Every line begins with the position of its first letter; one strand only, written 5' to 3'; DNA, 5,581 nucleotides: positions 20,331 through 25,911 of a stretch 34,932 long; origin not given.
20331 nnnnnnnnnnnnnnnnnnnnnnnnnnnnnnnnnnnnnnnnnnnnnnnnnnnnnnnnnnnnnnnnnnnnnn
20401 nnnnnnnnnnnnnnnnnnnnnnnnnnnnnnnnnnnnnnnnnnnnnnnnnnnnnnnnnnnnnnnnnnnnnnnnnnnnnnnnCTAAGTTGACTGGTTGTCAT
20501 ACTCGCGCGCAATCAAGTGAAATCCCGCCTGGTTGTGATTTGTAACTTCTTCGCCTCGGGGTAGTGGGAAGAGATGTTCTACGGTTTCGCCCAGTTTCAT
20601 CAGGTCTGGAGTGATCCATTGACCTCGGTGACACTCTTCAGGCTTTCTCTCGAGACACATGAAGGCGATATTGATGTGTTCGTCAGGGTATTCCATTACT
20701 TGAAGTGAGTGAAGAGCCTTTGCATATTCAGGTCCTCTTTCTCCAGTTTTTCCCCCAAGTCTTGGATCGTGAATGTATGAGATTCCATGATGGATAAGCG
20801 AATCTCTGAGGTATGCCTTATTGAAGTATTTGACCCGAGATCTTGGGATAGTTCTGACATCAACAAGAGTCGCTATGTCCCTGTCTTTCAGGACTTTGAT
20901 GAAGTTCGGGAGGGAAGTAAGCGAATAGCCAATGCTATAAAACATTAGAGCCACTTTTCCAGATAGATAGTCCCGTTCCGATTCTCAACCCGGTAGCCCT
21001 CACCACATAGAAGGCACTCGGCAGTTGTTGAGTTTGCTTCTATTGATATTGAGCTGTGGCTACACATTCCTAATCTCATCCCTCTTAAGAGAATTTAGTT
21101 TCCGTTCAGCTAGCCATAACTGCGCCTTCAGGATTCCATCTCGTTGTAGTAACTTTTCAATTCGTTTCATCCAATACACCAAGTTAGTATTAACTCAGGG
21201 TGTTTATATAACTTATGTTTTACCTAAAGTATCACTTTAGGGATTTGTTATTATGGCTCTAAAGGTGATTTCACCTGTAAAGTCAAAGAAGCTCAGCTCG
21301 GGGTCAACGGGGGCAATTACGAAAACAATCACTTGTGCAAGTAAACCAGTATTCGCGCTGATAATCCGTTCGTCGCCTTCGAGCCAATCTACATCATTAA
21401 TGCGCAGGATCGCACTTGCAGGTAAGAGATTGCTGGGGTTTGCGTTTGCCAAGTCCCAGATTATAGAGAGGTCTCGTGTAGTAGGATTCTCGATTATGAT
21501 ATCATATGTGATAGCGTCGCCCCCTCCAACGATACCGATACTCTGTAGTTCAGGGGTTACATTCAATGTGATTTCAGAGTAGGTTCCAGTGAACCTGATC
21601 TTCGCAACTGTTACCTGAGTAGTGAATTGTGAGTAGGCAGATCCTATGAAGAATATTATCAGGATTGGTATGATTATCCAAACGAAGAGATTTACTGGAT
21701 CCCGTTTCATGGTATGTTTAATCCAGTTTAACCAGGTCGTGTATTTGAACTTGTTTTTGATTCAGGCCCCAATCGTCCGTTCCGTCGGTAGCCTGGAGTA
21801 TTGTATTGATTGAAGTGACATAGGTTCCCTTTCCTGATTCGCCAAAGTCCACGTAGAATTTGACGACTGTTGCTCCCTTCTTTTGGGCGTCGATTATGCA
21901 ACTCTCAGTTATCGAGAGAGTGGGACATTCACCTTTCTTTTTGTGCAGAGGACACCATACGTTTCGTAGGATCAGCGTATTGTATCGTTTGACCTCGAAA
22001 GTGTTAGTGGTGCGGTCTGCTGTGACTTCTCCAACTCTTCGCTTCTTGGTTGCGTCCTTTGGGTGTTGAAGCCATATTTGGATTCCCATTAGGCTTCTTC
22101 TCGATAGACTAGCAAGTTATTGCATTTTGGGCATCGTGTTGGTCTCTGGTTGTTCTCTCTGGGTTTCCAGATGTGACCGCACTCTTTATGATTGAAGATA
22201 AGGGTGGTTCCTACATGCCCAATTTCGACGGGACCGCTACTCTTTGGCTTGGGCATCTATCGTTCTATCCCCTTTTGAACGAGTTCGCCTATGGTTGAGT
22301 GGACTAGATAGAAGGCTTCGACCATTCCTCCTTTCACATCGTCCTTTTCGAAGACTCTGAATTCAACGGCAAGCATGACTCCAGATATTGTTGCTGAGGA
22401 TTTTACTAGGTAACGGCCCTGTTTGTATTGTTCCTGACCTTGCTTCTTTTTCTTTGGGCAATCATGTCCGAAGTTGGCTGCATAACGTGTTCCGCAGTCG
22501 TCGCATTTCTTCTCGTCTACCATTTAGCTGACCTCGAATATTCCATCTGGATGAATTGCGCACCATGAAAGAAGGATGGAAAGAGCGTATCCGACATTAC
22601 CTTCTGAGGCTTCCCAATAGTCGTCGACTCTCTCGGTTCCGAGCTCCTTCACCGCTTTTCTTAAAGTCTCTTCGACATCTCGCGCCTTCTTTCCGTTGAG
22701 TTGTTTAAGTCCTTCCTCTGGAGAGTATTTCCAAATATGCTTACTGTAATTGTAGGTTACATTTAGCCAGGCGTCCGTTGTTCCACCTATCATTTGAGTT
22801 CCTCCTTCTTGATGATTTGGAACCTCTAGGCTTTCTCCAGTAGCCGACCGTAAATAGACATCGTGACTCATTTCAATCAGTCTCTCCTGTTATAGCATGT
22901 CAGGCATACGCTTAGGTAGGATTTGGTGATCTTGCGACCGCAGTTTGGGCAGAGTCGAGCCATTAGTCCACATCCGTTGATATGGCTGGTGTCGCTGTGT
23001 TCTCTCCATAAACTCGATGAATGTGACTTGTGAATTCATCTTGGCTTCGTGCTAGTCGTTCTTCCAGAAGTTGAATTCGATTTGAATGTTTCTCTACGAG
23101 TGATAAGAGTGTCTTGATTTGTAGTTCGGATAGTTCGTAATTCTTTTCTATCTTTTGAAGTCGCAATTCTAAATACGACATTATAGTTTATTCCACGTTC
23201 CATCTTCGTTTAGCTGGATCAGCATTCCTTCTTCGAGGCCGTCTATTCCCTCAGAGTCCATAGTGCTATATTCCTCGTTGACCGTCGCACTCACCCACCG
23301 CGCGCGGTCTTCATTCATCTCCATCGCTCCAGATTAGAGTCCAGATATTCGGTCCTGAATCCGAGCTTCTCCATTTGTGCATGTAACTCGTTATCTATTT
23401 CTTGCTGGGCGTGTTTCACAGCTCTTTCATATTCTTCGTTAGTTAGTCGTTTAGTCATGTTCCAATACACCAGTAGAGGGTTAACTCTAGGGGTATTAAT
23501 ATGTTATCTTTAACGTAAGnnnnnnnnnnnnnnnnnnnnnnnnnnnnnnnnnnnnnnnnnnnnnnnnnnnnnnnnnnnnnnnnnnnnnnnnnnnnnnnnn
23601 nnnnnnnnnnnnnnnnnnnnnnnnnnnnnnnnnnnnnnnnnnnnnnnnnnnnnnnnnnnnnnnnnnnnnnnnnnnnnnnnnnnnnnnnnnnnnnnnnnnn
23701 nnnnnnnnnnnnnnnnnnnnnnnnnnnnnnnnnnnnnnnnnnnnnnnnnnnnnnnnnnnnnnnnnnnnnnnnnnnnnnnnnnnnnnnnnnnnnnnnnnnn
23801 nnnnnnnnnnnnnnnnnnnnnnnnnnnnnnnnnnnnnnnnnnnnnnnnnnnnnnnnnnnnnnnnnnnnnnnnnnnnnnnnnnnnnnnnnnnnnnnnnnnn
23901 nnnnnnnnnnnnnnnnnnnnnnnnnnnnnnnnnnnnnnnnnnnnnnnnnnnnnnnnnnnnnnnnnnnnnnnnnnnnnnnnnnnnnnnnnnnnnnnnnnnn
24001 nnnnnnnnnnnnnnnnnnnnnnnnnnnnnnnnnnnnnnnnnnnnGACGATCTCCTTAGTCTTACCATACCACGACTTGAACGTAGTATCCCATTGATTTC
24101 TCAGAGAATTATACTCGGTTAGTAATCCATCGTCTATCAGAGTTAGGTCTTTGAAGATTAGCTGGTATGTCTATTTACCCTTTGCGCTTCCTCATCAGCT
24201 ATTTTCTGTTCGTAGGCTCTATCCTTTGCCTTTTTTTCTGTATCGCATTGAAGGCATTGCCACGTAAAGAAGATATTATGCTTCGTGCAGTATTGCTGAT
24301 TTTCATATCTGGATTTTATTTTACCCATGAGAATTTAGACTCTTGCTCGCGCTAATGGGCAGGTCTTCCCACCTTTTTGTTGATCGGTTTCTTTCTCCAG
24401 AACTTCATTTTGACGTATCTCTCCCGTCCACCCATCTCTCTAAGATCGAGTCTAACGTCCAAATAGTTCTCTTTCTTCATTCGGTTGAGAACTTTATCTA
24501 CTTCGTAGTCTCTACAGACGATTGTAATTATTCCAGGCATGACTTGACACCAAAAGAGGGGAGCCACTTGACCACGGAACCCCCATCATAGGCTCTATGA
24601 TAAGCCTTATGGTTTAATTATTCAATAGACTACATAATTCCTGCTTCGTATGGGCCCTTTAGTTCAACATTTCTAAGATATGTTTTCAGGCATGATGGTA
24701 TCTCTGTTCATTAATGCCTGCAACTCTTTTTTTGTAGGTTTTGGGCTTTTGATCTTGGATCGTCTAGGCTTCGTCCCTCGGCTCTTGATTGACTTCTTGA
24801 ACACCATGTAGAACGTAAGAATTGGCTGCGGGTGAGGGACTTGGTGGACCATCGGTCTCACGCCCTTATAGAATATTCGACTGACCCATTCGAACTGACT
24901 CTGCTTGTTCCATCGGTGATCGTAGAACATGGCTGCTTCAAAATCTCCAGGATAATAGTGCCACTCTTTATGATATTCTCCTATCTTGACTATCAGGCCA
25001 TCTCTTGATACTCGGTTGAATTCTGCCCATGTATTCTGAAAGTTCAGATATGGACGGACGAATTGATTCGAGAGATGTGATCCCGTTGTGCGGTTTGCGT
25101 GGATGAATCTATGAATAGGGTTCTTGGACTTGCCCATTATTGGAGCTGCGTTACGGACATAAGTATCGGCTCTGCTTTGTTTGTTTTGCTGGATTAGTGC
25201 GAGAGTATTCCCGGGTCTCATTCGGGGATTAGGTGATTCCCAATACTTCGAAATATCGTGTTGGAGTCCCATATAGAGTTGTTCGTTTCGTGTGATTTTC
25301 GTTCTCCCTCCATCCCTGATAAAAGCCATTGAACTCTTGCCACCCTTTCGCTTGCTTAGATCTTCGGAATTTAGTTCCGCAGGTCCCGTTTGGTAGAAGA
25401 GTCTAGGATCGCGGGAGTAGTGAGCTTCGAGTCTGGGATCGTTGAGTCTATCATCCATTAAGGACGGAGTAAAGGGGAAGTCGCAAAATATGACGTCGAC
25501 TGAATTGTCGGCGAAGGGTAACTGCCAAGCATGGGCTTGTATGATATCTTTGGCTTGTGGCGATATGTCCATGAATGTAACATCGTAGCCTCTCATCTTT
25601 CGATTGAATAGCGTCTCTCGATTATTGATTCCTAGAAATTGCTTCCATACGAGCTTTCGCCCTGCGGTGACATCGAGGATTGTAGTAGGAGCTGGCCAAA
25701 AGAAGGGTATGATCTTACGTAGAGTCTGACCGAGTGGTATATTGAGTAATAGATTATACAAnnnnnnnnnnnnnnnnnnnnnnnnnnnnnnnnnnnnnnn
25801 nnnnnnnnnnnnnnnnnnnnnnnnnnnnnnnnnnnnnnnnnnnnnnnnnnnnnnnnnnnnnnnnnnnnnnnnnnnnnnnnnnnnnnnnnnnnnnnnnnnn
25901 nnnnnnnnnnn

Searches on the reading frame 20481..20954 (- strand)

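Call 67: search_protein_families(library=pfam, proteins=[window:20481-20954:-], max_evalue=0.01)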
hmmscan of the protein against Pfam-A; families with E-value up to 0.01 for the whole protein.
window:20481-20954:- (157 aa): 1 family
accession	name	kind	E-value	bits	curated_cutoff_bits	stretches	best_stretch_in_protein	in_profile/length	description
PF04343.18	DUF488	-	1.1e-15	58.7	22.2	1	15-110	2-114/121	Domain of unknown function DUF488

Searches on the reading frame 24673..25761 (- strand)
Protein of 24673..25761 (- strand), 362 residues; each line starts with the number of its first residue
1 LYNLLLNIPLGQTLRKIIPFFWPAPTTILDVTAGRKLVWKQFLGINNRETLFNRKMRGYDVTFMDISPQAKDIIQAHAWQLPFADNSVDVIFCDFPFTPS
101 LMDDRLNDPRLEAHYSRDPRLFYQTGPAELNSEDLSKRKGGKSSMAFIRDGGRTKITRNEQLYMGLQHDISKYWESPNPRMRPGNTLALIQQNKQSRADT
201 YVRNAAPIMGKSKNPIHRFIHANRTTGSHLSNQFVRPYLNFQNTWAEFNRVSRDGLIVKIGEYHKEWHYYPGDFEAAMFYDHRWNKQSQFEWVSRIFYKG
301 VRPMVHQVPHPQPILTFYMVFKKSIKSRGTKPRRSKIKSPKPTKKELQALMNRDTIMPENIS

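Call 20: search_protein_families(library=phrogs, proteins=[window:24673-25761:-], max_evalue=0.01)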
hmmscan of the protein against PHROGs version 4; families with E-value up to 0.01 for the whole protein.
window:24673-25761:- (362 aa): 0 families

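Call 21: search_protein_families(library=pfam, proteins=[window:24673-25761:-], max_evalue=0.01)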
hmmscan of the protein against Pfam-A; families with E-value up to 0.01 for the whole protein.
window:24673-25761:- (362 aa): 1 family
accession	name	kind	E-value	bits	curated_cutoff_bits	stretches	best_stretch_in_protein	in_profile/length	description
PF08241.18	Methyltransf_11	-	0.0041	18.2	21.2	0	58-94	18-67/95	Methyltransferase domain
